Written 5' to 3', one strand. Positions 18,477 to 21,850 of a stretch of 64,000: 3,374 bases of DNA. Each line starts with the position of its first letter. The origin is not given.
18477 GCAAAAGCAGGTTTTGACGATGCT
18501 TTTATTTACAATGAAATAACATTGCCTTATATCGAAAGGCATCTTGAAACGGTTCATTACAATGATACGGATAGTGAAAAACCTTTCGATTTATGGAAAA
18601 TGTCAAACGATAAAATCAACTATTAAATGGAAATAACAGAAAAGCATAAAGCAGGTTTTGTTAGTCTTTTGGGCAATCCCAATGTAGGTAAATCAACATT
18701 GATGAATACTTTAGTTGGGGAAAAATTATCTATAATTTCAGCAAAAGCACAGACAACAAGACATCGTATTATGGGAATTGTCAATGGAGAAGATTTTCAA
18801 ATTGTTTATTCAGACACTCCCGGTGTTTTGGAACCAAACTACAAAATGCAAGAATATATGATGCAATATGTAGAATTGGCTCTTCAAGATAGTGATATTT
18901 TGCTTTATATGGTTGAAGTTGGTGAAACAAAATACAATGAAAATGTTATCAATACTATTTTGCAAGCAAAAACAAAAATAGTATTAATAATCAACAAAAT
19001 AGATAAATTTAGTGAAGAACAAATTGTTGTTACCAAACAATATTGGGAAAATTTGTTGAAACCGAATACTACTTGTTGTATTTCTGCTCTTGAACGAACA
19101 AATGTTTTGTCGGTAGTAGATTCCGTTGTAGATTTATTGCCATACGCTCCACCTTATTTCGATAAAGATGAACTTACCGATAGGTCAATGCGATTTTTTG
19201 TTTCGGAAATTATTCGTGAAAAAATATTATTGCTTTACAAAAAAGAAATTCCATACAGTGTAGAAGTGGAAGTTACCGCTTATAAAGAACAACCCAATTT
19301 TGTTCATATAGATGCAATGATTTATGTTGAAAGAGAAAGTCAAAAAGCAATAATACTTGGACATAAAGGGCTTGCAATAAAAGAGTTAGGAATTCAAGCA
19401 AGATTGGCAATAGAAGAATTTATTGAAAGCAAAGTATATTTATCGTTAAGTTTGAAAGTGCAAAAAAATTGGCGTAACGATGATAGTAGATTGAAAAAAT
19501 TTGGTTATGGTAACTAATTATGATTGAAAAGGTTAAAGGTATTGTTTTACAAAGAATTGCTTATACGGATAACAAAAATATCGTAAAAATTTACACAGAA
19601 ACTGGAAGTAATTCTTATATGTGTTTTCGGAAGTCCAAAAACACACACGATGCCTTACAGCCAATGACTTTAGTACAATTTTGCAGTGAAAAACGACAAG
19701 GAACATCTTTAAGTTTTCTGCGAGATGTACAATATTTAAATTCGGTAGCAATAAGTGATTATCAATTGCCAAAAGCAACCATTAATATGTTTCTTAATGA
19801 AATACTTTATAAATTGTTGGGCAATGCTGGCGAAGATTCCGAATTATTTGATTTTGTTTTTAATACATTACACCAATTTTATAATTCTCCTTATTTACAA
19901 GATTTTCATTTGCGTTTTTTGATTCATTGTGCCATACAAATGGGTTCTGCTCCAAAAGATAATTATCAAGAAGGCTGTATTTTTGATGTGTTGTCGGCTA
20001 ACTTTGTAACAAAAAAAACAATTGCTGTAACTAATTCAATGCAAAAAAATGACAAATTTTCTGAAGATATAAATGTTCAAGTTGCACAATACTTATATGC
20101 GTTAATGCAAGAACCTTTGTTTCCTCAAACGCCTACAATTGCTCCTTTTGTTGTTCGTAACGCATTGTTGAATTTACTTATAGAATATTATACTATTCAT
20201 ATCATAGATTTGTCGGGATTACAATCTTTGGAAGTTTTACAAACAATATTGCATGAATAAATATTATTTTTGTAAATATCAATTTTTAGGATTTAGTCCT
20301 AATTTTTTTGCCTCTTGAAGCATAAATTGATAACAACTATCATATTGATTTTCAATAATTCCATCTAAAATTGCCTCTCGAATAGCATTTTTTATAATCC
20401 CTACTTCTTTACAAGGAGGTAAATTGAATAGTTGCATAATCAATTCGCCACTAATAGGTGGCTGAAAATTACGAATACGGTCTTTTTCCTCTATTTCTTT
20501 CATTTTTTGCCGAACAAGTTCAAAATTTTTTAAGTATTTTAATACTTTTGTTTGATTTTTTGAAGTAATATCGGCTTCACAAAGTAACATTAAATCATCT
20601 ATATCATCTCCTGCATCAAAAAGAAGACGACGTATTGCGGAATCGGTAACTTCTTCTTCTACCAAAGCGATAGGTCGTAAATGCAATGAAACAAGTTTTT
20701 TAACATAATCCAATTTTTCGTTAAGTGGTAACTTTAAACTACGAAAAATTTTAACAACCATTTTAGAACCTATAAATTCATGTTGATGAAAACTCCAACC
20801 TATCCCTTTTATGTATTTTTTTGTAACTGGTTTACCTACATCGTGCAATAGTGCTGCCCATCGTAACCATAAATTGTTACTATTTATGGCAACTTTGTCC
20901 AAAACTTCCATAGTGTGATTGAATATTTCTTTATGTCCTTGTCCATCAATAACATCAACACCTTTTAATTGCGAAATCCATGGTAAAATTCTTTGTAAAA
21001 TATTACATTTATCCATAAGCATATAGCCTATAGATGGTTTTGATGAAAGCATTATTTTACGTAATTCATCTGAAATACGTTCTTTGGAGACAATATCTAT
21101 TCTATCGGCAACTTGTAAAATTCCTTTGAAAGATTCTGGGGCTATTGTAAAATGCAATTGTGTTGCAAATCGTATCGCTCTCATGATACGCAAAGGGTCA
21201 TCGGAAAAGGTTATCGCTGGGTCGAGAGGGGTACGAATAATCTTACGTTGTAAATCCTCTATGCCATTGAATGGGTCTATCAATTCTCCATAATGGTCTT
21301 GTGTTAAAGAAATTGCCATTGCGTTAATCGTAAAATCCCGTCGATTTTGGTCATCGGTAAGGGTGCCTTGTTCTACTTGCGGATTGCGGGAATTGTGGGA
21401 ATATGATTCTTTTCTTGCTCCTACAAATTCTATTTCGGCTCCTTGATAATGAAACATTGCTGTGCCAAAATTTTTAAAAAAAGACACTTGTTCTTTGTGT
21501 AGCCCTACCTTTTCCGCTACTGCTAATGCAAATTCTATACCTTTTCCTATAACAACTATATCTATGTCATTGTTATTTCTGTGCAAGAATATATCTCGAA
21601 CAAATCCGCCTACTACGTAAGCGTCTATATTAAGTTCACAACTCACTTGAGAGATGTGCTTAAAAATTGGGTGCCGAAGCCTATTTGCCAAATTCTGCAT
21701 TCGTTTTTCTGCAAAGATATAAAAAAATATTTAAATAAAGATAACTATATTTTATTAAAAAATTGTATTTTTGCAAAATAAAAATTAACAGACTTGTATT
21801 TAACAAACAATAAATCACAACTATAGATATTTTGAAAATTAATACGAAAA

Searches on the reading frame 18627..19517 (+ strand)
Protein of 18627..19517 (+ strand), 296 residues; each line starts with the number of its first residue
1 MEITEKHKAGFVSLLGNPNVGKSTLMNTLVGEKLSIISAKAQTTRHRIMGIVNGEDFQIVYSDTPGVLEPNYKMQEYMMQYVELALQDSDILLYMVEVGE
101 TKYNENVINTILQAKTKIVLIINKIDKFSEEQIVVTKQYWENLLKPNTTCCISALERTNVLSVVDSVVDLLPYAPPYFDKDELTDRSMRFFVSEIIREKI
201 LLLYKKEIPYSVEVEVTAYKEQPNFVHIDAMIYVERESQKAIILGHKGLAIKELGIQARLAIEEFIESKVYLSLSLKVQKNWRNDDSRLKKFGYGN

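Call 71: search_protein_families(library=pfam, proteins=[window:18627-19517:+], max_evalue=0.00001)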
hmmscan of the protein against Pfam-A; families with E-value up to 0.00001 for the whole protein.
window:18627-19517:+ (296 aa): 5 families
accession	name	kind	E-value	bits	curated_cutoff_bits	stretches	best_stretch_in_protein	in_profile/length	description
PF01926.29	MMR_HSR1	-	1.4e-23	83.6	21.9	1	12-124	2-113/113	50S ribosome-binding GTPase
PF07650.23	KH_2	-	2.3e-18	66.2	22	1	207-283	1-78/78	KH domain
PF02421.24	FeoB_N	-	6.3e-13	49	27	1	12-161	3-150/156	Ferrous iron transport protein B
PF00009.33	GTP_EFTU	-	2.6e-09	37.4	26.5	1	40-172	58-187/188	Elongation factor Tu GTP binding domain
PF03193.22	RsgA_GTPase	-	4.3e-07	30.4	30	0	3-71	100-172/174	RsgA GTPase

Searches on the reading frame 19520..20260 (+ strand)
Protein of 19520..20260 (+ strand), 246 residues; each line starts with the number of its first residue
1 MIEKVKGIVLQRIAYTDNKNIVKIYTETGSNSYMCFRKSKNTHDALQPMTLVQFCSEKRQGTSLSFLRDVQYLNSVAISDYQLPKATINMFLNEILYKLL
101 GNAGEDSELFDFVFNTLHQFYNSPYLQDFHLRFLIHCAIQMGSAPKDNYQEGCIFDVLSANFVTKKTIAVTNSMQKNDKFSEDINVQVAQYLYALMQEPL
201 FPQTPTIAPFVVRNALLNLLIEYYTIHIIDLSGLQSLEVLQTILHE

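Call 71: search_protein_families(library=pfam, proteins=[window:19520-20260:+], max_evalue=0.00001)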
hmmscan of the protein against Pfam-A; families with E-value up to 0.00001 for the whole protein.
window:19520-20260:+ (246 aa): 2 families
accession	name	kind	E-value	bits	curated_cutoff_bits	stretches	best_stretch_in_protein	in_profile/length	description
PF11967.14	RecO_N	-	1.8e-09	37.9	27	1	1-75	1-79/80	Recombination protein O N terminal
PF02565.21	RecO_C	-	2.3e-08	34.4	22.1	1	85-228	6-149/157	Recombination protein O C terminal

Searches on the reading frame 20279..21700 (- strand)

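Call 71: search_protein_families(library=pfam, proteins=[window:20279-21700:-], max_evalue=0.00001)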
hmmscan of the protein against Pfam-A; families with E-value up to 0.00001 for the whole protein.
window:20279-21700:- (473 aa): 3 families
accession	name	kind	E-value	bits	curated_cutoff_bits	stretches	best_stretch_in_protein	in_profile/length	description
PF01743.26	PolyA_pol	-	3.7e-27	95.6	23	1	27-156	1-126/126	Poly A polymerase head domain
PF12627.12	PolyA_pol_RNAbd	-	1.2e-15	57.4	22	1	184-242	2-60/64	Probable RNA and SrmB- binding site of polymerase A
PF01966.28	HD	-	1.2e-11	45.3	22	1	260-352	2-101/116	HD domain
